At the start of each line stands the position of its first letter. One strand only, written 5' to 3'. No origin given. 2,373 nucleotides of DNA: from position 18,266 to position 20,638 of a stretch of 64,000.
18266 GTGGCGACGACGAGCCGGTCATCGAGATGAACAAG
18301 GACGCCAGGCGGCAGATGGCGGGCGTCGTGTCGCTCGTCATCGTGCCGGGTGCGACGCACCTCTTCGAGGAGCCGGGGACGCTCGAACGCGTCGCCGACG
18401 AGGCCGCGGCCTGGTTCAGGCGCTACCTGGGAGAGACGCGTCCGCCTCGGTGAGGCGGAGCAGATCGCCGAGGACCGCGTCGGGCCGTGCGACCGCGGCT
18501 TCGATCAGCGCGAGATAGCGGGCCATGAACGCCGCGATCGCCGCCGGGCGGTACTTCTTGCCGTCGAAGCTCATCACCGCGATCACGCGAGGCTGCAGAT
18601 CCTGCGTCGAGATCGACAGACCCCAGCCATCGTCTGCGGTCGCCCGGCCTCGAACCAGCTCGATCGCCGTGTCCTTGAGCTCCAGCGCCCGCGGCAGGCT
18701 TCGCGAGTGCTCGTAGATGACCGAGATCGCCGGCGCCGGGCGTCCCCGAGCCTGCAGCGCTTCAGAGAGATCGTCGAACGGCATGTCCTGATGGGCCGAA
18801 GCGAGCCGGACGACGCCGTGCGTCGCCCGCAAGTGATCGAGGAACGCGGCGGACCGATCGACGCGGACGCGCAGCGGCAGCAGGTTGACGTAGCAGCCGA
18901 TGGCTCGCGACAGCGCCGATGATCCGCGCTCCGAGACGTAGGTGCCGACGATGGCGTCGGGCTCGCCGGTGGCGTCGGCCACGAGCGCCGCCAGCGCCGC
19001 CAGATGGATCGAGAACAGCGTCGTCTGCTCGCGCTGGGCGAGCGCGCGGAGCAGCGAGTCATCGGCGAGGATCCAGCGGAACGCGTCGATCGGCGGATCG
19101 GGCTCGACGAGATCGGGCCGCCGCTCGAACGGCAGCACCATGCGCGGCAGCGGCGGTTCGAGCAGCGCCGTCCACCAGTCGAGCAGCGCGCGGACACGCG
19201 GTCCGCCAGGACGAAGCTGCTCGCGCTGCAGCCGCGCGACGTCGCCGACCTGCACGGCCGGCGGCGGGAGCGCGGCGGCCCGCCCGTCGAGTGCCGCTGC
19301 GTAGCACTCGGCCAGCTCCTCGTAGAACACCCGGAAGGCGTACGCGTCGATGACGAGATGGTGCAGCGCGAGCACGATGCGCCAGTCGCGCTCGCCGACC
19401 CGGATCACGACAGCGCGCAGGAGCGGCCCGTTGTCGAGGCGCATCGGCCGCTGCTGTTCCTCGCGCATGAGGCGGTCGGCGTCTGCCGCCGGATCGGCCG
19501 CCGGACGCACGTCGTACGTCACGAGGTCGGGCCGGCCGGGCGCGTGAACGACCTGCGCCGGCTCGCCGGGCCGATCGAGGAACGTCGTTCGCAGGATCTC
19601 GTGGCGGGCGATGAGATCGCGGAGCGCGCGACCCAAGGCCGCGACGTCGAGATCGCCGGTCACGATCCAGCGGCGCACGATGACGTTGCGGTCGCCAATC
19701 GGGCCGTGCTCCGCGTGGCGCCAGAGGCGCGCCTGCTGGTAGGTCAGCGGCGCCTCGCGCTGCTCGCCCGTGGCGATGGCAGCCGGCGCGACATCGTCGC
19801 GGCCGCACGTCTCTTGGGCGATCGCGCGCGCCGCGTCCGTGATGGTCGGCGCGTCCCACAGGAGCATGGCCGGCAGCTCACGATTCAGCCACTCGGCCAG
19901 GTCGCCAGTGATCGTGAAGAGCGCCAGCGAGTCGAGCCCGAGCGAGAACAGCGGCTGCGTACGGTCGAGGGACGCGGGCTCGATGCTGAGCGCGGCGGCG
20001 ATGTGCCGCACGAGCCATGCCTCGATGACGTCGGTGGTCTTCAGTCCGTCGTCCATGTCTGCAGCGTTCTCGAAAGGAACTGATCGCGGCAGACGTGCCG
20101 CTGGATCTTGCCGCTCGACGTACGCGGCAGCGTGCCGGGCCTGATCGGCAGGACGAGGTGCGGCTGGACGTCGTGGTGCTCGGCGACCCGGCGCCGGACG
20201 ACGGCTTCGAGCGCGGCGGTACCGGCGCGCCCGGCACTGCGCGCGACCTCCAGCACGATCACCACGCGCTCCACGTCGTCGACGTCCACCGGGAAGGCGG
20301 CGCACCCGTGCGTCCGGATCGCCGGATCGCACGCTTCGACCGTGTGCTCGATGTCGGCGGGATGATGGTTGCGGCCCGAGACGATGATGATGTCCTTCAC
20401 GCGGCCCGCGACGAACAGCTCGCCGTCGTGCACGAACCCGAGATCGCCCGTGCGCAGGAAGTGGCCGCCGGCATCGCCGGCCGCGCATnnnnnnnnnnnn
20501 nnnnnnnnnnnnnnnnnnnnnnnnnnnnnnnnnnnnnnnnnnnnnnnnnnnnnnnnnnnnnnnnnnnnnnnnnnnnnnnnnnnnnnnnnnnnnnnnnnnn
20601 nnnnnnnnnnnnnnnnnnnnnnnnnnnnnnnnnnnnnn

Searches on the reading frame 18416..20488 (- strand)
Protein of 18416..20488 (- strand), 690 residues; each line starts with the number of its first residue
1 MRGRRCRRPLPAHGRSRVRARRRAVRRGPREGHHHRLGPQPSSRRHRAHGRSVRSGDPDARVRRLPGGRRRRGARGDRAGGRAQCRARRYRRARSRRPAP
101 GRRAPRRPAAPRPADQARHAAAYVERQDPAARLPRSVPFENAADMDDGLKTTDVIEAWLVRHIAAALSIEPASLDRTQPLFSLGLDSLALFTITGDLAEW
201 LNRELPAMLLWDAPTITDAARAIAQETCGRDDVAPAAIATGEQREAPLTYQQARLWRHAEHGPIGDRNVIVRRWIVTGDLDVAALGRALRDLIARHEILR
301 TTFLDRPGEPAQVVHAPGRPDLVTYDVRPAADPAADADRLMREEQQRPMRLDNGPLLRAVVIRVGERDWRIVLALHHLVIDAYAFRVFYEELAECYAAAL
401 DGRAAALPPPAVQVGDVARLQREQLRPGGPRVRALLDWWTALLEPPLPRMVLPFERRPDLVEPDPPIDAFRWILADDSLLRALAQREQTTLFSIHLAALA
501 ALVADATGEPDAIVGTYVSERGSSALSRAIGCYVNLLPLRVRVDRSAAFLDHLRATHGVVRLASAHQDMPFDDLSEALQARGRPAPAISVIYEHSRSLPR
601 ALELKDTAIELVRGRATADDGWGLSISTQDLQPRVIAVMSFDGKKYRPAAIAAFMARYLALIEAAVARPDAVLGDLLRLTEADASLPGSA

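Call 36: search_protein_families(library=pfam, proteins=[window:18416-20488:-], max_evalue=0.001)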
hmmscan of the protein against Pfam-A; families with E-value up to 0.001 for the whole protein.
window:18416-20488:- (690 aa): 2 families
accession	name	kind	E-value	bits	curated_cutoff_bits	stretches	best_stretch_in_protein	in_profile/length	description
PF00668.25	Condensation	-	3.3e-58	197.9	30.6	1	243-683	2-451/456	Condensation domain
PF00550.31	PP-binding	-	2.2e-11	44.2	20.8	1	158-223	2-67/67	Phosphopantetheine attachment site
